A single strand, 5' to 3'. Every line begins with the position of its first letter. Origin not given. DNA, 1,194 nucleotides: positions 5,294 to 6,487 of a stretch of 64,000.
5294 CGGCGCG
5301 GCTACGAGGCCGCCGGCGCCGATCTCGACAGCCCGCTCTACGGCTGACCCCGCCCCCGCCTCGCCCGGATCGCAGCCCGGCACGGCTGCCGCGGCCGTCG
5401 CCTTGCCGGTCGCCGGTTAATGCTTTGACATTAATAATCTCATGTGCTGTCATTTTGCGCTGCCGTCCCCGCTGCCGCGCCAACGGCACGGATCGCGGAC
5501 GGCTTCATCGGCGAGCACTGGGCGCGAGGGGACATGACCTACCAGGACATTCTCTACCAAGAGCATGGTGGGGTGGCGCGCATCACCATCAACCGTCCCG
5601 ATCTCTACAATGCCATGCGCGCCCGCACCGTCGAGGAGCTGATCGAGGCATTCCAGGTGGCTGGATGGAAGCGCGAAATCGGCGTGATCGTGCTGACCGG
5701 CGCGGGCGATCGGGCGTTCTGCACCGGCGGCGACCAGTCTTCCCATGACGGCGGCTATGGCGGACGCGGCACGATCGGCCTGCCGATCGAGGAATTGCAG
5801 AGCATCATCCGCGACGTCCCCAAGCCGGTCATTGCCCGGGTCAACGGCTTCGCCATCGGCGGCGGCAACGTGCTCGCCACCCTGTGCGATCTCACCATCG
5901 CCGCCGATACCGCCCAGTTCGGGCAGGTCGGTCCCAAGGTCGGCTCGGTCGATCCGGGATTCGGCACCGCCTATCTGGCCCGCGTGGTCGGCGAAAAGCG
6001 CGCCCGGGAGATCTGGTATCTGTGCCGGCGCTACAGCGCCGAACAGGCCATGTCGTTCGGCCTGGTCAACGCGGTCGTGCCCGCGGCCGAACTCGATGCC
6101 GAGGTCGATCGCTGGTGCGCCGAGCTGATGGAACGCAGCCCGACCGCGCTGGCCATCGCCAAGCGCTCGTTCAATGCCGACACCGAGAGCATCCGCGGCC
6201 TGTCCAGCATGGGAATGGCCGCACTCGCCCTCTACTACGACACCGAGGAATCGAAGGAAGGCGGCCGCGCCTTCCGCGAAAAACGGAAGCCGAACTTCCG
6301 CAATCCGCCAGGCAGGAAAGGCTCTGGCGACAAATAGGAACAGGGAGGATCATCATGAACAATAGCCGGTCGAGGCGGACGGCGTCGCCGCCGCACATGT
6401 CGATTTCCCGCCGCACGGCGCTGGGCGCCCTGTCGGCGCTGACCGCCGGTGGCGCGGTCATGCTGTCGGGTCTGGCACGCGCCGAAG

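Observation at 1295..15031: BadI-centred alicyclic-acid catabolic cluster built from non-orthologous parts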

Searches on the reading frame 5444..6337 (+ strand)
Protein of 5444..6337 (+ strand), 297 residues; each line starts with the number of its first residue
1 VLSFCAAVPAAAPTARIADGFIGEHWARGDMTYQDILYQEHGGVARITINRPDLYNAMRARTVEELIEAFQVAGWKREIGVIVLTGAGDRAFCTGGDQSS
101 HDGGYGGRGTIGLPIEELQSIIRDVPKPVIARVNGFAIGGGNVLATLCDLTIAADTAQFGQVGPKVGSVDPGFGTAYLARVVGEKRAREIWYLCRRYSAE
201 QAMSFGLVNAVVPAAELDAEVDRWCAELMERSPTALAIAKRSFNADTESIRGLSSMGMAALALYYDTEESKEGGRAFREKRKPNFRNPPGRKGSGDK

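Call 5: search_protein_families(library=pfam, proteins=[window:5444-6337:+])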
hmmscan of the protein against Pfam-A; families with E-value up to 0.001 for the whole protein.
window:5444-6337:+ (297 aa): 2 families
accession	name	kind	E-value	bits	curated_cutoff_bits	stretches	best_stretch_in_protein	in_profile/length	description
PF00378.25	ECH_1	-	1.5e-67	228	27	1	41-287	3-250/251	Enoyl-CoA hydratase/isomerase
PF16113.10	ECH_2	-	3.8e-19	69.8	27.2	1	45-226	2-186/335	Enoyl-CoA hydratase/isomerase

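Call 7: search_protein_families(library=ncbifam, proteins=[window:5444-6337:+], max_evalue=0.00001)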
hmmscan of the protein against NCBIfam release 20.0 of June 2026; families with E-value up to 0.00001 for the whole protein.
window:5444-6337:+ (297 aa): 70 families (the best 25 are shown)
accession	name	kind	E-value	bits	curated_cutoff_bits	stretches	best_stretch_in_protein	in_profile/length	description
TIGR03210.1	badI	equivalog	5.1e-137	455.2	467.6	1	33-287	1-255/256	2-ketocyclohexanecarboxyl-CoA hydrolase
NF005637.0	PRK07396.1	equivalog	2.3e-104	348.6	380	1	25-287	5-268/273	1,4-dihydroxy-2-naphthoyl-CoA synthase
TIGR01929.1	menB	equivalog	5.6e-94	314.5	342.7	1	33-286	1-257/259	1,4-dihydroxy-2-naphthoyl-CoA synthase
NF006186.0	PRK08321.1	equivalog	3.7e-67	227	378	1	21-289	9-299/302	1,4-dihydroxy-2-naphthoyl-CoA synthase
NF042430.2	EnCoAhydt_DpgD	equivalog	7.9e-47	159.9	400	1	38-286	1-256/258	enoyl-CoA-hydratase DpgD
NF004475.0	PRK05809.1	subfamily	1.3e-45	156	394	1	31-287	1-259/260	short-chain-enoyl-CoA hydratase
NF005675.0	PRK07468.1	equivalog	5.4e-45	154.2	350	1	39-286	10-260/262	crotonase/enoyl-CoA hydratase family protein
NF004781.0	PRK06127.1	subfamily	1.2e-42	146.5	291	1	34-286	11-267/269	enoyl-CoA hydratase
NF005802.0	PRK07657.1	equivalog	1.2e-42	146.2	363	1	41-286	11-258/260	enoyl-CoA hydratase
NF006109.0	PRK08260.1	subfamily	4.1e-42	144.5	320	2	122-287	109-277/296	enoyl-CoA hydratase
NF004517.0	PRK05862.1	equivalog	6.1e-42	143.9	396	1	31-287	1-256/257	enoyl-CoA hydratase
NF004796.0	PRK06144.1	subfamily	8.4e-41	140.2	272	1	32-286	6-260/262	enoyl-CoA hydratase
TIGR02280.1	PaaB1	equivalog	2.3e-40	138.8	345.15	1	36-286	1-254/256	2-(1,2-epoxy-1,2-dihydrophenyl)acetyl-CoA isomerase PaaG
NF051848.1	EnCoAHydtEchA19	equivalog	3.6e-40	138.2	400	1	37-287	3-257/258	enoyl-CoA hydratase EchA19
NF006008.0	PRK08139.1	equivalog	1.5e-39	136.1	313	1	36-287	13-265/266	enoyl-CoA hydratase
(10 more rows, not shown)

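Call 10: find_homologous_proteins(query=window:5534-6337:+, max_evalue=1e-30)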
Query window:5534-6337:+ (267 aa): 8000 proteins with E <= 1e-30 among 8000 candidates; the best 120 are listed.
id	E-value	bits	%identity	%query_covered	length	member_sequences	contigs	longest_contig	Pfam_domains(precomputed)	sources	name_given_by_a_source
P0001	3.2e-175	599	100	100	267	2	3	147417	PF00378.26,PF16113.11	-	-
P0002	1.9e-164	563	94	99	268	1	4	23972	PF00378.26,PF16113.11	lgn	-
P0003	6.7e-146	503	87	96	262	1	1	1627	PF00378.26,PF16113.11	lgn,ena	-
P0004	5.8e-143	493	83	96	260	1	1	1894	PF00378.26,PF16113.11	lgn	-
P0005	7.1e-143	493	83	96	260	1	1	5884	PF00378.26,PF16113.11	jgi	jgi:2-ketocyclohexanecarboxyl-CoA hydrolase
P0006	7.3e-143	493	86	96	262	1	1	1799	PF00378.26,PF16113.11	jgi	jgi:2-ketocyclohexanecarboxyl-CoA hydrolase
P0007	1.3e-142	492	83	96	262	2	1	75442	PF00378.26,PF16113.11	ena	-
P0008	2.0e-142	491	84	96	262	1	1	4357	PF00378.26,PF16113.11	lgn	-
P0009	6.2e-142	490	81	97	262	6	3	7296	PF00378.26,PF16113.11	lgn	-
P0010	1.2e-141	489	82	96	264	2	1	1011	PF00378.26,PF16113.11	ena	-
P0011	8.4e-141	486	83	96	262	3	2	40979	PF00378.26,PF16113.11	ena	-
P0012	9.2e-141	486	82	98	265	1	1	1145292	PF00378.26,PF16113.11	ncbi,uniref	ncbi:2-ketocyclohexanecarboxyl-CoA hydrolase [Xanthobacter sp. KR7-65]|uniref:2-ketocyclohexanecarbo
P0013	1.0e-140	486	82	97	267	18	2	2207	PF00378.26,PF16113.11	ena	-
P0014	1.8e-140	485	83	96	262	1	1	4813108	PF00378.26,PF16113.11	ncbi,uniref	ncbi:2-ketocyclohexanecarboxyl-CoA hydrolase [Rhodoligotrophos ferricapiens]|uniref:2-ketocyclohexan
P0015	2.7e-140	484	83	96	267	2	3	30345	PF00378.26,PF16113.11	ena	-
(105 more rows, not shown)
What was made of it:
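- Some databases name close homologues MenB (call 10).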

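Call 11: find_related_loci(query=window:5534-6337:+, collection=genome_contigs, flank=10000)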
Query window:5534-6337:+ (267 aa) in genome_contigs; peptide patterns used: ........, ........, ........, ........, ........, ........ (x = any residue, [..] = any of these).
600 stretches matched a pattern (row limit reached: there are more); 511 encode a relative of the query (tblastn E <= 1e-3); the best 80 are kept; 80 distinct loci.
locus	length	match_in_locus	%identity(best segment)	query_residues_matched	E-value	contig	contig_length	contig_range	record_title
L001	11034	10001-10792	83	1-263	3e-146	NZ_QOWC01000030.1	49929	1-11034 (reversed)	Methylobacterium crusticola strain MIMD6 contig30, whole genome shotgun sequence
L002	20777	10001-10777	82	3-260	7e-145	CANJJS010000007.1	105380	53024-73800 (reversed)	MAG: Acetobacteraceae bacterium isolate RH-23may17-1252 genome assembly, contig: RH-23may17-C1310, whole genome shotgun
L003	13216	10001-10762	82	3-256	1e-144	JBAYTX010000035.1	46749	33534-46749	MAG: Rhizobium sp. isolate SO_2016_LW3_19 scaffold01152_LW162_2016, whole genome shotgun sequence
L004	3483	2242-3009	83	3-257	5e-148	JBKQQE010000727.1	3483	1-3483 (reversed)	MAG: Xanthobacteraceae bacterium isolate MGr1A1B1C__bin_74 MGr1A1B1C_000000325646, whole genome shotgun sequence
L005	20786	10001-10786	81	2-259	2e-142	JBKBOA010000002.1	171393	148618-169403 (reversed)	MAG: Phreatobacter sp. isolate 21H_023.bin.51 NODE_142_length_171393_cov_5.137244, whole genome shotgun sequence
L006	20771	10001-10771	81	2-257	9e-142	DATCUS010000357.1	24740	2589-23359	MAG TPA_asm: Tardiphaga sp. isolate SMAG_U7365 k141_73441, whole genome shotgun sequence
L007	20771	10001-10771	81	2-257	6e-142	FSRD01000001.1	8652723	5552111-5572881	Bradyrhizobium erythrophlei strain GAS478 genome assembly, contig: Ga0132009_11, whole genome shotgun sequence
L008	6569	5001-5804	80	1-266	3e-142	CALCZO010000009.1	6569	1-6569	MAG TPA_asm: uncultured Alphaproteobacteria bacterium isolate SRR5576004_bin.20_CONCOCT_v1.1_MAG genome assembly, contig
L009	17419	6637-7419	80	3-262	4e-142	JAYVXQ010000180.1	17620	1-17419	MAG: Acetobacteraceae bacterium isolate GL85_DN_metabat_19_sub GL85_DN_metabat_19_sub_179, whole genome shotgun sequence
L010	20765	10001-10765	82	3-256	1e-141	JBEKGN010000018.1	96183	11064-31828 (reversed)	MAG: Roseiarcus sp. isolate SPRUCE 254 SPRUCE_254_18, whole genome shotgun sequence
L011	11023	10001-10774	81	1-257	3e-141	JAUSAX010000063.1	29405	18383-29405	MAG: Afipia sp. isolate E6_metabat.bin.27 E6_k141_103271, whole genome shotgun sequence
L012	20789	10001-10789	80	2-259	4e-141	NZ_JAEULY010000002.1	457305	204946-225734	MAG: Phreatobacter sp. isolate new MAG-133 k141_3379666, whole genome shotgun sequence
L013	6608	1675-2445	79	1-256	6e-141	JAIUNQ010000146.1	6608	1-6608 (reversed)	MAG: Proteobacteria bacterium isolate BEIJ3 spades-bin.36~NODE_9862_length_6608_cov_9.92208, whole genome shotgun sequen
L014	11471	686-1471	80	2-262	5e-141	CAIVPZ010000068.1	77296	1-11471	MAG: uncultured Acetobacteraceae bacterium isolate D14_bin-1024 genome assembly, contig: bin-1024:068/176, whole genome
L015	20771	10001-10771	81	2-257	1e-140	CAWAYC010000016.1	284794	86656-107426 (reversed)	MAG: uncultured Alphaproteobacteria bacterium isolate MFD05841.bin.3.161 genome assembly, contig: contig_23751, whole ge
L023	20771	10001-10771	77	1-257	9e-138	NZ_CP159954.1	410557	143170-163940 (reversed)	Mesorhizobium sp. ANAO-SY3R2 plasmid unnamed1, complete sequence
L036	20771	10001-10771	77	1-257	3e-136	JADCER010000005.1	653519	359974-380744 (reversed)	MAG: Roseomonas sp. isolate M034S2SP1A22QC M034S2_5, whole genome shotgun sequence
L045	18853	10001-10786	76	2-264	2e-135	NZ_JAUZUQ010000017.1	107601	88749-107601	Acidovorax sp. PRC11 17, whole genome shotgun sequence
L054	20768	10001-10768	74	1-256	6e-133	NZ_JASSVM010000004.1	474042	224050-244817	Marinobacter sp. SS5-14b NODE_4_length_474042_cov_57.676471, whole genome shotgun sequence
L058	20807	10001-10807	72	1-265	8e-131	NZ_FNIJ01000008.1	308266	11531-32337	Pseudomonas jinjuensis strain JCM 21621, whole genome shotgun sequence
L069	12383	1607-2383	73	3-261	4e-130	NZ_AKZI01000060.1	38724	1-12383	Rhodovulum sp. PH10 contig60, whole genome shotgun sequence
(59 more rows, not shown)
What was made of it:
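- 5534..6337 (+): BadI-clade crotonase (2-ketocyclohexanecarboxyl-CoA hydrolase type), first gene of a tight badI-tctC-mbl operon. 72-83% identical to BadI-named proteins (calls 10, 11).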

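Call 14: find_encoding_contigs(protein=P0002, flank=10000, max_places=4)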
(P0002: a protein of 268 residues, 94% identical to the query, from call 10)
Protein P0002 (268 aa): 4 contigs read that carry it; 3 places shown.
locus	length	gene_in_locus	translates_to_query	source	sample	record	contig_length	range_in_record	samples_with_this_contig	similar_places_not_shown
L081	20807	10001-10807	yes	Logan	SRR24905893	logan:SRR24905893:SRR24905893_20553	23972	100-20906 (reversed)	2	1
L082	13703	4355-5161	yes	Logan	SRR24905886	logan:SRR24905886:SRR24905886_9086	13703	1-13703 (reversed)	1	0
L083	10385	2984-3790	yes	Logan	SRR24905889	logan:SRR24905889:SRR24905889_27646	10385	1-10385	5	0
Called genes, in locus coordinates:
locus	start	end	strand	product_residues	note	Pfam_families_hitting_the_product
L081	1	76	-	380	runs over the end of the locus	PF13433:Peripla_BP_5, PF13458:Peripla_BP_6, PF01094:ANF_receptor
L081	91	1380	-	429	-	PF01425:Amidase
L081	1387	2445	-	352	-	PF26233:NicX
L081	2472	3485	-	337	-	PF00561:Abhydrolase_1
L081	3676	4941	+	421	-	PF01494:FAD_binding_3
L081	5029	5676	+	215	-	PF13560:HTH_31, PF01381:HTH_3, PF12844:HTH_19, PF13443:HTH_26, PF07883:Cupin_2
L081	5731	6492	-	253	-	PF00106:adh_short, PF01370:Epimerase (weak), PF08659:KR, PF13561:adh_short_C2, PF23441:SDR (weak)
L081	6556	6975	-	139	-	PF12172:zf-ChsH2, PF01796:OB_ChsH2_C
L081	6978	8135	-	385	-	PF22691:Thiolase_C_1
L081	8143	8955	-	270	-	PF00378:ECH_1, PF16113:ECH_2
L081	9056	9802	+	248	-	PF00392:GntR, PF07729:FCD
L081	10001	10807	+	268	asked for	PF00378:ECH_1, PF16113:ECH_2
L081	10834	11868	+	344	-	PF03401:TctC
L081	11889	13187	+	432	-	PF12706:Lactamase_B_2 (faint), PF00753:Lactamase_B, PF14863:Alkyl_sulf_dimr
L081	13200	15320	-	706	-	PF02629:CoA_binding, PF13380:CoA_binding_2, PF13607:Succ_CoA_lig, PF19045:Ligase_CoA_2 (weak), PF13549:ATP-grasp_5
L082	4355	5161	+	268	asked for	PF00378:ECH_1, PF16113:ECH_2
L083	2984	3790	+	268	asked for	PF00378:ECH_1, PF16113:ECH_2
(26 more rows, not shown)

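Call 15: find_encoding_contigs(protein=P0001, flank=10000, max_places=4)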
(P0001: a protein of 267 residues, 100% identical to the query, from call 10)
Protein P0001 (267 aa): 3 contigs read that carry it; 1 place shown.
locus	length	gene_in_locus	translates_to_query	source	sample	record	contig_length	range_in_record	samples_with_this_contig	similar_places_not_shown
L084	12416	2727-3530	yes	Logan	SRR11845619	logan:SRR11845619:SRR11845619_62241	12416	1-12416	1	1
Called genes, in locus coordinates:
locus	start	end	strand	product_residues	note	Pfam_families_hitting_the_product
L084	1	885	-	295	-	?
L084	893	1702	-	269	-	PF00378:ECH_1, PF16113:ECH_2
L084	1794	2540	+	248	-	PF00392:GntR, PF07729:FCD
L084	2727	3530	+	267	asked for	PF00378:ECH_1, PF16113:ECH_2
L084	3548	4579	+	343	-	PF03401:TctC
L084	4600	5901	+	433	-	PF00753:Lactamase_B, PF14863:Alkyl_sulf_dimr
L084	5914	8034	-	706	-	PF02629:CoA_binding, PF13380:CoA_binding_2, PF13607:Succ_CoA_lig, PF19045:Ligase_CoA_2 (weak), PF13549:ATP-grasp_5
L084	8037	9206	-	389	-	PF02771:Acyl-CoA_dh_N, PF02770:Acyl-CoA_dh_M, PF00441:Acyl-CoA_dh_1, PF08028:Acyl-CoA_dh_2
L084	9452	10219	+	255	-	PF00440:TetR_N (weak)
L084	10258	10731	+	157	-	PF07331:TctB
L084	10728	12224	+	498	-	PF01970:TctA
